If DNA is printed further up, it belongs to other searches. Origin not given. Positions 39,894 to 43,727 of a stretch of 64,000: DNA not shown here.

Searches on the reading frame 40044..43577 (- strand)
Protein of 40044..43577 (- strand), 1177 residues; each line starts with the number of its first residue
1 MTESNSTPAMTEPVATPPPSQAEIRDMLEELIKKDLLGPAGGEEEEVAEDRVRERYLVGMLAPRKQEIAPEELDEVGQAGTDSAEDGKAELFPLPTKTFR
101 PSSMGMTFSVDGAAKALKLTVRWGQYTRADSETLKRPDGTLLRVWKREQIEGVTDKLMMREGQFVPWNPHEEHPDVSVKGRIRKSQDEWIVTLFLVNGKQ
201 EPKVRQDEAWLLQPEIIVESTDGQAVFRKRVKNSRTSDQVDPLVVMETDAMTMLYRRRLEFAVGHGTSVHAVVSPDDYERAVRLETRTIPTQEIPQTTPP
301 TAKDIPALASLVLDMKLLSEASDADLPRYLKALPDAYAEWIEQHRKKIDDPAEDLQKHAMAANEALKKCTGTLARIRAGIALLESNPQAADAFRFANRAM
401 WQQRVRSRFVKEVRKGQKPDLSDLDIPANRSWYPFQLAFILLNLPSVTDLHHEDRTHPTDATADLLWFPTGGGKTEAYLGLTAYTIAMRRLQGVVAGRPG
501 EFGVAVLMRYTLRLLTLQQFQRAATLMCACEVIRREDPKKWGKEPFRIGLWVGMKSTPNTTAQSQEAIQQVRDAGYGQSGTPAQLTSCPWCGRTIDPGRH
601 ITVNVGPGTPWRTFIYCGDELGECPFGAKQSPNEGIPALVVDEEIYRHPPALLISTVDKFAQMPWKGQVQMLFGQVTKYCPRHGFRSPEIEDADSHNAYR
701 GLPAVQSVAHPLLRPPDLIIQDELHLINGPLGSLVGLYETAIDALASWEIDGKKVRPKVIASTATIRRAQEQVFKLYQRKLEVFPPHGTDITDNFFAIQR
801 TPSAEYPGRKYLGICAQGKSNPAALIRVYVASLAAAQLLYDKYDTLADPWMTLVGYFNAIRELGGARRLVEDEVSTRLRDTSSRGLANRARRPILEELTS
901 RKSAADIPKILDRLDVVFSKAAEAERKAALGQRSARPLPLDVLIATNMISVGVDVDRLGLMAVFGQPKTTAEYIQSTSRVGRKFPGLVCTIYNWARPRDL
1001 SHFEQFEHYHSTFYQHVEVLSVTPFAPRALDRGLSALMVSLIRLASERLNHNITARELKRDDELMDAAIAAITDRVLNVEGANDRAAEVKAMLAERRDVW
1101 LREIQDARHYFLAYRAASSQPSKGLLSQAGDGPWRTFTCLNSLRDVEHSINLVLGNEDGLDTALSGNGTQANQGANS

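Call 7: search_protein_families(library=pfam, proteins=[window:40044-43577:-], max_evalue=0.001)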
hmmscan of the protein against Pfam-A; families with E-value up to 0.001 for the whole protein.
window:40044-43577:- (1177 aa): 1 family
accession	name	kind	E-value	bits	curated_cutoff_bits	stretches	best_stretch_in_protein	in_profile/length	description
PF00271.37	Helicase_C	-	2.6e-06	28.1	23.5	1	939-982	65-108/110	Helicase conserved C-terminal domain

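Call 73: search_protein_families(library=padloc, proteins=[window:40044-43577:-], max_evalue=0.00001)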
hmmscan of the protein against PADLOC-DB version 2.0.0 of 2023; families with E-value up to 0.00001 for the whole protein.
window:40044-43577:- (1177 aa): 9 families
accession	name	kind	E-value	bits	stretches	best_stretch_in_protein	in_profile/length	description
PDLC02567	DrmA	-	0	1127.9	2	97-1155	661-1723/1750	DrmA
PDLC02575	DrmA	-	0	1020.4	1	312-1157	9-831/837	DrmA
PDLC02577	DrmA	-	7e-221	733.1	1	491-1155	1-677/697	DrmA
PDLC02571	DrmA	-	2.2e-214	712.6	2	635-1114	767-1235/1282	DrmA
PDLC02568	DrmA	-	8.3e-122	405.8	1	577-1161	24-606/611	DrmA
PDLC02574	DrmA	-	1.9e-81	271.1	1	909-1157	4-255/269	DrmA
PDLC02576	DrmA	-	6.6e-67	224.1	2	431-829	498-875/1235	DrmA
PDLC02569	DrmA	-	4.2e-08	29.4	1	941-1008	831-898/1095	DrmA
PDLC02573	DrmA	-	6.9e-08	28.9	0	932-1023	787-879/1018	DrmA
